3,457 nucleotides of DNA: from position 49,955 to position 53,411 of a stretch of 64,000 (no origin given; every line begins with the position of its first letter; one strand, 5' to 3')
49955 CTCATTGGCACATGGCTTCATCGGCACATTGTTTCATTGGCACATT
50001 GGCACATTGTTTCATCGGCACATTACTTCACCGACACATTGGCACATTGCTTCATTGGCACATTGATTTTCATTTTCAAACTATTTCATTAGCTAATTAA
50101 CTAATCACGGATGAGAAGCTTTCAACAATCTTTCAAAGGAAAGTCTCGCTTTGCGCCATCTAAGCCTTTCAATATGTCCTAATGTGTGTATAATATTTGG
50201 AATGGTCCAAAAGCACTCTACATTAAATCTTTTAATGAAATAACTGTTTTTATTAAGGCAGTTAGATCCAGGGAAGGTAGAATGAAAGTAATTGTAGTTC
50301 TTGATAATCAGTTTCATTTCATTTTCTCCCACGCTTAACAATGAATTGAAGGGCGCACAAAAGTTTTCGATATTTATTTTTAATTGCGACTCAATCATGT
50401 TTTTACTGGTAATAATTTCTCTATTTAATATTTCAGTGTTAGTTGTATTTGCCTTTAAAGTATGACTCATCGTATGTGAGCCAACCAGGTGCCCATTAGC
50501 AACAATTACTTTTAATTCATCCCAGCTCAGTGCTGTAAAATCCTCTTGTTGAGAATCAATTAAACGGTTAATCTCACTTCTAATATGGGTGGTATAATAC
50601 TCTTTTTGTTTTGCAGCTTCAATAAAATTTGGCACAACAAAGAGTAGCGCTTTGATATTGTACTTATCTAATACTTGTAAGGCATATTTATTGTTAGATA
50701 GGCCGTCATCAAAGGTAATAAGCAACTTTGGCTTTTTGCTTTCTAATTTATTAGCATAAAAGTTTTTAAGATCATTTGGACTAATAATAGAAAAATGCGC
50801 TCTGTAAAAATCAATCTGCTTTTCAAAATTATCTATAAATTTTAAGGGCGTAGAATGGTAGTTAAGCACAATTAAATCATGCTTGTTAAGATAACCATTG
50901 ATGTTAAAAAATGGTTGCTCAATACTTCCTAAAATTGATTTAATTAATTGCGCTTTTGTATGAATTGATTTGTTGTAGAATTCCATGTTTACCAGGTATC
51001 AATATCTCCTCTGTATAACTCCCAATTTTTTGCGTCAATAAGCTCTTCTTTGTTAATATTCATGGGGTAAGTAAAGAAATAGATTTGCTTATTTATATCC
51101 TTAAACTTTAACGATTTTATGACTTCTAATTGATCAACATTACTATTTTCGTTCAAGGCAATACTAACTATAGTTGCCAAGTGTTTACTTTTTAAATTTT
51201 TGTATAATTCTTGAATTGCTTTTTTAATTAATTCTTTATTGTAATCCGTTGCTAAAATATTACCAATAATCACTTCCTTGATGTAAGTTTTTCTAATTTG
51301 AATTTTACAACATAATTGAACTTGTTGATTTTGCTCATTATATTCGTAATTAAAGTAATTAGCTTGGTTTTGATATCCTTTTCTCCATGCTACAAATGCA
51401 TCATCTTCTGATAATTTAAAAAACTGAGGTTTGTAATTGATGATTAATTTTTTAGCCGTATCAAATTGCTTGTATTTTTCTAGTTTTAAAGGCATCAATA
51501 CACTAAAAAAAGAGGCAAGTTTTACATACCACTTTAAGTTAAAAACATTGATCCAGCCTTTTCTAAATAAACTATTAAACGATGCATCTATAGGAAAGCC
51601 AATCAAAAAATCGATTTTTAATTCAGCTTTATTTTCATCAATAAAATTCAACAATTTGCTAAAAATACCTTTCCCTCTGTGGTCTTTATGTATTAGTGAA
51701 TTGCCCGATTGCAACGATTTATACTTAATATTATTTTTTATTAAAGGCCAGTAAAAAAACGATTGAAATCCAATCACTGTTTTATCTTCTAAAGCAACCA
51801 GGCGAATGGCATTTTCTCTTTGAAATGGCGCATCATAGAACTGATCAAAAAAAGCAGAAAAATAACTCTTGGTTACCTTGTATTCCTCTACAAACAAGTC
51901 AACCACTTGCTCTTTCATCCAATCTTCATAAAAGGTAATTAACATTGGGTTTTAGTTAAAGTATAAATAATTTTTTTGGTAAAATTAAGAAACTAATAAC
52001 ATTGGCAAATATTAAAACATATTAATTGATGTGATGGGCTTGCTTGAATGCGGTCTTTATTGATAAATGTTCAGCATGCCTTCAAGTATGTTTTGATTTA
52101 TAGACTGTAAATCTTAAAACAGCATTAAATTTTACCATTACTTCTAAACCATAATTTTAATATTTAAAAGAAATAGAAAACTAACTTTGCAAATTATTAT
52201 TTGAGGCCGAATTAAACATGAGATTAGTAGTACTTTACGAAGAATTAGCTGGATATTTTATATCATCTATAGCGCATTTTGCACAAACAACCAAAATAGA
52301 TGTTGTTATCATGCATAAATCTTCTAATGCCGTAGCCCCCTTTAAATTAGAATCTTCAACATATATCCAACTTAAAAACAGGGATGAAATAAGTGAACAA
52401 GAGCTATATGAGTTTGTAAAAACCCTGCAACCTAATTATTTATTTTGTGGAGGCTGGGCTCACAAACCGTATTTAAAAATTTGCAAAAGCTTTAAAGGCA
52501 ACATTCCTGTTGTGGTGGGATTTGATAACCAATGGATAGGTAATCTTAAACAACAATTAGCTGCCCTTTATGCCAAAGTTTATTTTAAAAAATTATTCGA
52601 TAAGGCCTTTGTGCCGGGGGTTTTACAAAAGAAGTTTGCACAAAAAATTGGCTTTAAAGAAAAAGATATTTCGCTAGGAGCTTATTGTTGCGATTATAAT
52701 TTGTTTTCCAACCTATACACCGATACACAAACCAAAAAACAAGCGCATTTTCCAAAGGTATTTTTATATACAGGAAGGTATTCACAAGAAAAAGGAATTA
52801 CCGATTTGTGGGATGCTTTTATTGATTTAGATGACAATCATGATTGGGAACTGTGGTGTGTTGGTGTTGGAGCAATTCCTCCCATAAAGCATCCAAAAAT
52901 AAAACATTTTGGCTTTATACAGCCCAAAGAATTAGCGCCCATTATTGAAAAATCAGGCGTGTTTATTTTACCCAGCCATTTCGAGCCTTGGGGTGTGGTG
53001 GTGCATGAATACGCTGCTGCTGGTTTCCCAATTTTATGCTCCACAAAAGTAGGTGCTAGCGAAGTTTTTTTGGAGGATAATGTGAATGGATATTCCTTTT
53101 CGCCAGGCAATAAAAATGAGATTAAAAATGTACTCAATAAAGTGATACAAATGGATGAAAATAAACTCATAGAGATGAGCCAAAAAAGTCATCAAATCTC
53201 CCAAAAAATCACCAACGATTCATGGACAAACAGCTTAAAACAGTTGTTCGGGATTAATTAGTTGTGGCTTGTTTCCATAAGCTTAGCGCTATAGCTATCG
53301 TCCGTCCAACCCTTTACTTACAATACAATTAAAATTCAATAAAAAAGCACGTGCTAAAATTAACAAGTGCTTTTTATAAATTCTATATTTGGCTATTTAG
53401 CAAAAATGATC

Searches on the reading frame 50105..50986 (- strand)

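Call 10: search_protein_families(library=pfam, proteins=[window:50105-50986:-])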
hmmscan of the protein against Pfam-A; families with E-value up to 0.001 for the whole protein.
window:50105-50986:- (293 aa): 2 families
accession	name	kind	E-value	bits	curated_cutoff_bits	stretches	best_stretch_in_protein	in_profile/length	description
PF01522.26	Polysacc_deac_1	-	1e-16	61.5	23.1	1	82-215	3-107/124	Polysaccharide deacetylase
PF10096.14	DUF2334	-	3.1e-05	24.1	26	1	98-267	17-162/203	Uncharacterized protein conserved in bacteria (DUF2334)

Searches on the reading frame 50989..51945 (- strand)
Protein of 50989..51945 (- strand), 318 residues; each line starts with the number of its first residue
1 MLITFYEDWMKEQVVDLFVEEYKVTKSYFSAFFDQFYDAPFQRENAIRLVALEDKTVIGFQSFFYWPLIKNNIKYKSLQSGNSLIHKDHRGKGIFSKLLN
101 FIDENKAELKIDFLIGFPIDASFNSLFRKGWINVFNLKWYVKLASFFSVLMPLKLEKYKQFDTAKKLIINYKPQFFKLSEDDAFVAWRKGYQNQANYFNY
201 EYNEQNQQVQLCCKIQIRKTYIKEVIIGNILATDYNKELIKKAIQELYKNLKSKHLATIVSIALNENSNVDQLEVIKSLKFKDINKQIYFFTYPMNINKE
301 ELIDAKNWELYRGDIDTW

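Call 10: search_protein_families(library=pfam, proteins=[window:50989-51945:-])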
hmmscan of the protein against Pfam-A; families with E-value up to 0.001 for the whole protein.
window:50989-51945:- (318 aa): 2 families
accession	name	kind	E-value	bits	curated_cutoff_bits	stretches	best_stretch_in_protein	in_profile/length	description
PF13527.13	Acetyltransf_9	-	8.2e-05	23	25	1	12-123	11-118/127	Acetyltransferase (GNAT) domain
PF00583.31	Acetyltransf_1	-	0.00012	22.7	20.7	1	16-102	6-84/116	Acetyltransferase (GNAT) family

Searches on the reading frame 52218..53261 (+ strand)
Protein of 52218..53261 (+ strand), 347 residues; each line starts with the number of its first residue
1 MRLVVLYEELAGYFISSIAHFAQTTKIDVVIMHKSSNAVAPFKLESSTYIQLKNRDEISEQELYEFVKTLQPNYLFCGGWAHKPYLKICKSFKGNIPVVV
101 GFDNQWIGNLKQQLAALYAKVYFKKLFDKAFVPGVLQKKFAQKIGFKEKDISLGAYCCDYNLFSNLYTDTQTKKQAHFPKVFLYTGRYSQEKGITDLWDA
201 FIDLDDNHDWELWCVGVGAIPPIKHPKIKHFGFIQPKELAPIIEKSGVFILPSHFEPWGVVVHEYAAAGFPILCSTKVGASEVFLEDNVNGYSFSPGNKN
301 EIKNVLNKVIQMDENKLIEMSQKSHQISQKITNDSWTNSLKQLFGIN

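Call 10: search_protein_families(library=pfam, proteins=[window:52218-53261:+])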
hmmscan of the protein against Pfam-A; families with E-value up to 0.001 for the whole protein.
window:52218-53261:+ (347 aa): 3 families
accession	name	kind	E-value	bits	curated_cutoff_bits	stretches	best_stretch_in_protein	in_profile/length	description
PF00534.26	Glycos_transf_1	-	3.6e-20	72.6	26.4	1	178-315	14-160/172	Glycosyl transferases group 1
PF13692.12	Glyco_trans_1_4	-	6.4e-18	65.8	27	1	180-310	2-140/142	Glycosyl transferases group 1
PF20706.3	GT4-conflict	-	8e-06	25.5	26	1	237-339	273-381/385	Family 4 Glycosyltransferase in conflict systems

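Call 44: find_encoding_contigs(protein=window:52218-53261:+, flank=5000, max_places=10)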
Protein window:52218-53261:+ (347 aa): no gene with exactly this product is on record in the collection.
